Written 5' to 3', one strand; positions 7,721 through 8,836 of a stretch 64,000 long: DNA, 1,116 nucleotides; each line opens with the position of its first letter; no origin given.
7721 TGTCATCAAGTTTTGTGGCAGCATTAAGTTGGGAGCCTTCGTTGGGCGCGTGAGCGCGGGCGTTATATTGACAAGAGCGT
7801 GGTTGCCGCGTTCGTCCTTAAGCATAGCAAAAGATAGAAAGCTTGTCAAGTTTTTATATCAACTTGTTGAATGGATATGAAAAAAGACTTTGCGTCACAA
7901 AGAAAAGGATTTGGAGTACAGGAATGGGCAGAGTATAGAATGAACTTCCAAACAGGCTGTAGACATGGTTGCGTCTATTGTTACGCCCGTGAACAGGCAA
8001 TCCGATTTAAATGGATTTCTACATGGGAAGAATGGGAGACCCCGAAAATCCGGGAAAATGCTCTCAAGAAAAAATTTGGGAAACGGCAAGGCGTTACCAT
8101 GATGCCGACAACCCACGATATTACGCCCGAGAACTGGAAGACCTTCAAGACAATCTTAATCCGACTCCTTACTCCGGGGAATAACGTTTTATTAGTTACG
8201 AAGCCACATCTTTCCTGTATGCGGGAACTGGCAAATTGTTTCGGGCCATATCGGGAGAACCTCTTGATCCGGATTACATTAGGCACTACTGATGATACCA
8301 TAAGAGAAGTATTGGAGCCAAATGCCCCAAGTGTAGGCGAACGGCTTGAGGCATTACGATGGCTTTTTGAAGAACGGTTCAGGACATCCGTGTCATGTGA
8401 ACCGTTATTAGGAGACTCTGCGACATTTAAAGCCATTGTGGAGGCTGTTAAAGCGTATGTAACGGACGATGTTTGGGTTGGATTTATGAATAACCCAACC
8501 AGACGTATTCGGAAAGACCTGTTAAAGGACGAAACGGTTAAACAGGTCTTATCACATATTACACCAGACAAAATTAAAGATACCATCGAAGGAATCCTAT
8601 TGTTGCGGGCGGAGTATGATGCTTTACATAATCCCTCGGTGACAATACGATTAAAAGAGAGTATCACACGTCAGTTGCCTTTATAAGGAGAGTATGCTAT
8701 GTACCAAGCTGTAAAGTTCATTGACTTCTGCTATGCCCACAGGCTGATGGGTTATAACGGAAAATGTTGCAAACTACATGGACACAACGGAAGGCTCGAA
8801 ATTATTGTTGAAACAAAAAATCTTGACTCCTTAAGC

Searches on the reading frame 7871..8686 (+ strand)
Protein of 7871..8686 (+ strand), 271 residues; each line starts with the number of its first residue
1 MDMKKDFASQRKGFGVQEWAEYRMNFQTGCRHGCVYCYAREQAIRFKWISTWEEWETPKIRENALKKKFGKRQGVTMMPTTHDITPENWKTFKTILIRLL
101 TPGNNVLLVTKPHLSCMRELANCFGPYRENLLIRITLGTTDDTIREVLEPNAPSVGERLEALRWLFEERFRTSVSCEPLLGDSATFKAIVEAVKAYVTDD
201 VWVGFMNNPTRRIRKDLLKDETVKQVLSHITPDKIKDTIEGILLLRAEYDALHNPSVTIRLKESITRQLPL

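Call 10: search_protein_families(library=pfam, proteins=[window:7871-8686:+], max_evalue=0.01)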
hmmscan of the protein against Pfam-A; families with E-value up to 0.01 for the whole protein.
window:7871-8686:+ (271 aa): 1 family
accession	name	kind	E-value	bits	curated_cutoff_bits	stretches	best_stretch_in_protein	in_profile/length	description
PF04055.27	Radical_SAM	-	2.1e-09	38.2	29.5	1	24-181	1-151/166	Radical SAM superfamily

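Call 47: search_protein_families(library=phrogs, proteins=[window:7871-8686:+], max_evalue=0.001)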
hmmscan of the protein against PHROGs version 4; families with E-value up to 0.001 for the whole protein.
window:7871-8686:+ (271 aa): 2 families
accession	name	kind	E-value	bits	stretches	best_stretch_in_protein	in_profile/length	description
phrog_13321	-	unknown function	1.7e-23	84.2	1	19-218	41-245/307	-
phrog_2045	-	unknown function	5.3e-07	30.3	1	18-141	8-145/299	-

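Call 83: search_protein_families(library=ncbifam, proteins=[window:7871-8686:+], max_evalue=0.001)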
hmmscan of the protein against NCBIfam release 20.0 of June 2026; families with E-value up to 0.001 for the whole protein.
window:7871-8686:+ (271 aa): 5 families
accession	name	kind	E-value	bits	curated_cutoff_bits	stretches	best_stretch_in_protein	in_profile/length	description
TIGR04470.1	rSAM_mob_pairB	equivalog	3.9e-12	46.1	410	1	21-208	19-203/285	radical SAM mobile pair protein B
NF033668.1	rSAM_PA0069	hypoth_equivalog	4.3e-11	42.4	360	1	21-194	58-242/348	PA0069 family radical SAM protein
NF038135.1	rSAM_Rv2578c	equivalog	1.3e-07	31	430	0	130-182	180-232/317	Rv2578c family radical SAM protein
TIGR04471.1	rSAM_mob_pairA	equivalog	1.3e-05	24.8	355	1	23-84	9-67/220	radical SAM mobile pair protein A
NF038136.1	rSAM_Rv_intein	exception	0.00064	18.7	700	0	133-181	440-488/574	intein-containing Rv2578c family radical SAM protein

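Call 93: search_protein_families(library=padloc, proteins=[window:7871-8686:+], max_evalue=0.001)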
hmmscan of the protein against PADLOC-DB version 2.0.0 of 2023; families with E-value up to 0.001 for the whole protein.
window:7871-8686:+ (271 aa): 1 family
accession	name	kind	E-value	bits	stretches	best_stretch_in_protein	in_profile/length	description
PDLC04639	PDC-M41B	-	0.00047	17.6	0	18-72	7-66/241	-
